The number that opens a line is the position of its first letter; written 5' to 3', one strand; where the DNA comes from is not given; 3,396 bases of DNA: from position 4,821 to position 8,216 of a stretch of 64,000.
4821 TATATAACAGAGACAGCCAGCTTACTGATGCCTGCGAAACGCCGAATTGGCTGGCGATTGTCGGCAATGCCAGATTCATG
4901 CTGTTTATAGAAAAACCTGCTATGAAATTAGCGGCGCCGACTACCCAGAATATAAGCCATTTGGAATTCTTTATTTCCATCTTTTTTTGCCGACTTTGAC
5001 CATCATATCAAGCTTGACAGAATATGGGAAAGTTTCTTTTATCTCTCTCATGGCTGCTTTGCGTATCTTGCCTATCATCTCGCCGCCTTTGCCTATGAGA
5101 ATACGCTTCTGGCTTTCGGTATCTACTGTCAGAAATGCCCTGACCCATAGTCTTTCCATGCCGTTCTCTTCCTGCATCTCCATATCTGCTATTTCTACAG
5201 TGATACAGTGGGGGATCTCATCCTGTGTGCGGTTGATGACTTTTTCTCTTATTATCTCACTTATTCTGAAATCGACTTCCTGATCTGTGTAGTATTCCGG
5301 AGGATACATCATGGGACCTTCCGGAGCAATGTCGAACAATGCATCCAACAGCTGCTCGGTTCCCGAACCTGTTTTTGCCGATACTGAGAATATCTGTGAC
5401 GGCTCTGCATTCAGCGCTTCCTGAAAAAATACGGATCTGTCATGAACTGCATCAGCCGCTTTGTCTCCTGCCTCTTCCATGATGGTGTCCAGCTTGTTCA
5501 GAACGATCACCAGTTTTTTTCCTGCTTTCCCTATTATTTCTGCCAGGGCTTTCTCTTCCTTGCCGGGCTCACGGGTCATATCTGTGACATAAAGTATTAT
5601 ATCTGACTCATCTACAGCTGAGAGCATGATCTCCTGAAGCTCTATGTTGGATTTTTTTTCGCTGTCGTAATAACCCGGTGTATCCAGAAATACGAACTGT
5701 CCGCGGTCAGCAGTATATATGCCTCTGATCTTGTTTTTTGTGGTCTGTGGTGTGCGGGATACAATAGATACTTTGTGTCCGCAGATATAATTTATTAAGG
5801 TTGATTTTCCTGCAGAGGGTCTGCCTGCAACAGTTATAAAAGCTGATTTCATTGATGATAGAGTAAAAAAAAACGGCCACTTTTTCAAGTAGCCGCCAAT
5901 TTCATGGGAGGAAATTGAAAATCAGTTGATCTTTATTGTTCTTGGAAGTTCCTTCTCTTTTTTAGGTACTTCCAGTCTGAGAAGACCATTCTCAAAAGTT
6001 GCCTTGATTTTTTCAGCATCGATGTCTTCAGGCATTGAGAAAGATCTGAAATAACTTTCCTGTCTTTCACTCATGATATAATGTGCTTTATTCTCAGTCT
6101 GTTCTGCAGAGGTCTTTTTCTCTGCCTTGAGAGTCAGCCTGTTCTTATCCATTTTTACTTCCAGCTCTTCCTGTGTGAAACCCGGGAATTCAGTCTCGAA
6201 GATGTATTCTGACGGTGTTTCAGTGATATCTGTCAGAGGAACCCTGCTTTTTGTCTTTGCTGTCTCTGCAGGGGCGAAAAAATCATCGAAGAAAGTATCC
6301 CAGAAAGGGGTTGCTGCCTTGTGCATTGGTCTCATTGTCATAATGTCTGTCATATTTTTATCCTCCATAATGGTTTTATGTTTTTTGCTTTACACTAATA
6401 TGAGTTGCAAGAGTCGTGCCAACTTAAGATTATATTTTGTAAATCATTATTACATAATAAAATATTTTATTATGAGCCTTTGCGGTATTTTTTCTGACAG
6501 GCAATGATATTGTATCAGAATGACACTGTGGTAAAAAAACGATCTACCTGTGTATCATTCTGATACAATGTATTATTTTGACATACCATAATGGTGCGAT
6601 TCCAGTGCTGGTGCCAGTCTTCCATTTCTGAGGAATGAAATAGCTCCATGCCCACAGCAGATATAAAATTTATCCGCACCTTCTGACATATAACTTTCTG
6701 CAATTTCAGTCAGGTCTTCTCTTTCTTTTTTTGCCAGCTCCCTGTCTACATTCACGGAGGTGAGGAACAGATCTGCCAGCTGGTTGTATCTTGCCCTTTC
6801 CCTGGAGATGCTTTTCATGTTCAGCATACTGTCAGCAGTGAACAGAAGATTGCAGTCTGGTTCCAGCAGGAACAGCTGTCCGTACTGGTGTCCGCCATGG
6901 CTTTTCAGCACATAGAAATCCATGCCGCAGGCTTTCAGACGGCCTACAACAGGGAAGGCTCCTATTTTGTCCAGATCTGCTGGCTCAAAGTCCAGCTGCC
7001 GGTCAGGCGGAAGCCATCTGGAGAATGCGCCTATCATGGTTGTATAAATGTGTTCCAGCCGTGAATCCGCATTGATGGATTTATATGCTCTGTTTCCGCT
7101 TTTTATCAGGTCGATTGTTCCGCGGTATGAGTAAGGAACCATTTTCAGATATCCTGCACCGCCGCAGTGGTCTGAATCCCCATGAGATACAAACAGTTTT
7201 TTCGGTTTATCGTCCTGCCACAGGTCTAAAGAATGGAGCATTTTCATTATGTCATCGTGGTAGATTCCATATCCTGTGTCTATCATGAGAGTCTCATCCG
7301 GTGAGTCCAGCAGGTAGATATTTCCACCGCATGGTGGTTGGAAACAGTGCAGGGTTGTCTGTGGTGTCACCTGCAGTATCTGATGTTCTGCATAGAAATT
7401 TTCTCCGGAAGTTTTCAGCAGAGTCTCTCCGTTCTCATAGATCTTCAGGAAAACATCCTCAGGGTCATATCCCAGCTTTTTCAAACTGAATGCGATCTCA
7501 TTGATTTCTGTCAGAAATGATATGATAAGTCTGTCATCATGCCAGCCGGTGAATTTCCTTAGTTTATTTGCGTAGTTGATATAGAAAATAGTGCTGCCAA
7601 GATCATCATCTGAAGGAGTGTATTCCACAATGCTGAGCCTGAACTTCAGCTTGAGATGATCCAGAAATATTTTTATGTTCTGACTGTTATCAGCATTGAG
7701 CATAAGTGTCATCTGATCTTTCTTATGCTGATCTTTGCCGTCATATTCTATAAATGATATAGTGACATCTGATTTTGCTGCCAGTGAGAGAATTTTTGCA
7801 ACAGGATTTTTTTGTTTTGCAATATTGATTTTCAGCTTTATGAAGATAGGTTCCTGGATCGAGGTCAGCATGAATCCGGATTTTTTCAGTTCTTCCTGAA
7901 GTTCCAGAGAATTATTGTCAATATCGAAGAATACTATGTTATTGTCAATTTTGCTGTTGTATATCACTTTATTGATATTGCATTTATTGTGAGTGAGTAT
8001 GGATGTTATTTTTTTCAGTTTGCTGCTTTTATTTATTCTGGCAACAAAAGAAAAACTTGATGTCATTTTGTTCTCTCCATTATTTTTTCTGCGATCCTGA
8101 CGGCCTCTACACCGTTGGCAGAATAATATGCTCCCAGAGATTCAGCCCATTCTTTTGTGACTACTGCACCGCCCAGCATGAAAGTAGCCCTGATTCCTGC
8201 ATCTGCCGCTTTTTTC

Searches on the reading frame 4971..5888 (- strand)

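Call 86: search_protein_families(library=pfam, proteins=[window:4971-5888:-], max_evalue=0.00001)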
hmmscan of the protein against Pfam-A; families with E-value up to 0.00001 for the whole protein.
window:4971-5888:- (305 aa): 7 families
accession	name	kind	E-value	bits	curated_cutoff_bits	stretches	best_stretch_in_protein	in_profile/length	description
PF01926.29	MMR_HSR1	-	1.5e-24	86.7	21.9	1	18-132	2-113/113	50S ribosome-binding GTPase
PF00350.29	Dynamin_N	-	5.5e-13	49.7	27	0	57-132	95-167/168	Dynamin family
PF02421.24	FeoB_N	-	1.1e-12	48.1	27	1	18-182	3-154/156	Ferrous iron transport protein B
PF00009.33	GTP_EFTU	-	1.6e-11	44.5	26.5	1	60-189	66-187/188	Elongation factor Tu GTP binding domain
PF07650.23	KH_2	-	4.5e-11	42.9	22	1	224-301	1-75/78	KH domain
PF03193.22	RsgA_GTPase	-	8.8e-08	32.6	30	0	12-72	103-167/174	RsgA GTPase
PF04548.22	AIG1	-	1.8e-07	31.1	27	1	18-136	3-129/212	AIG1 family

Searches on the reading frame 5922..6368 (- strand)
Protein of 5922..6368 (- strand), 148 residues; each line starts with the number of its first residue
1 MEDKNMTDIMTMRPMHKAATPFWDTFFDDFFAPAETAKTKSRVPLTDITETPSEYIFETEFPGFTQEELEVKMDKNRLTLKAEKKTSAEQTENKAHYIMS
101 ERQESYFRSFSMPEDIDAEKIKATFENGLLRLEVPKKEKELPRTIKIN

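Call 86: search_protein_families(library=pfam, proteins=[window:5922-6368:-], max_evalue=0.00001)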
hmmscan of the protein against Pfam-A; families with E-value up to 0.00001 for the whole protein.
window:5922-6368:- (148 aa): 1 family
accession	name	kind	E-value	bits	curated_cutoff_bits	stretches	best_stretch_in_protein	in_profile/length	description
PF00011.27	HSP20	-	3.6e-23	82.1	20.8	1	47-148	1-102/102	Hsp20/alpha crystallin family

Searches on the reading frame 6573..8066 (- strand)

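Call 86: search_protein_families(library=pfam, proteins=[window:6573-8066:-], max_evalue=0.00001)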
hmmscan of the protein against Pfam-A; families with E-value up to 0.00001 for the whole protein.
window:6573-8066:- (497 aa): 1 family
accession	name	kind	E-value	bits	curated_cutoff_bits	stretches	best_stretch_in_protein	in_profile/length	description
PF00753.33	Lactamase_B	-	1.6e-14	54.7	22.7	1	245-308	3-64/196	Metallo-beta-lactamase superfamily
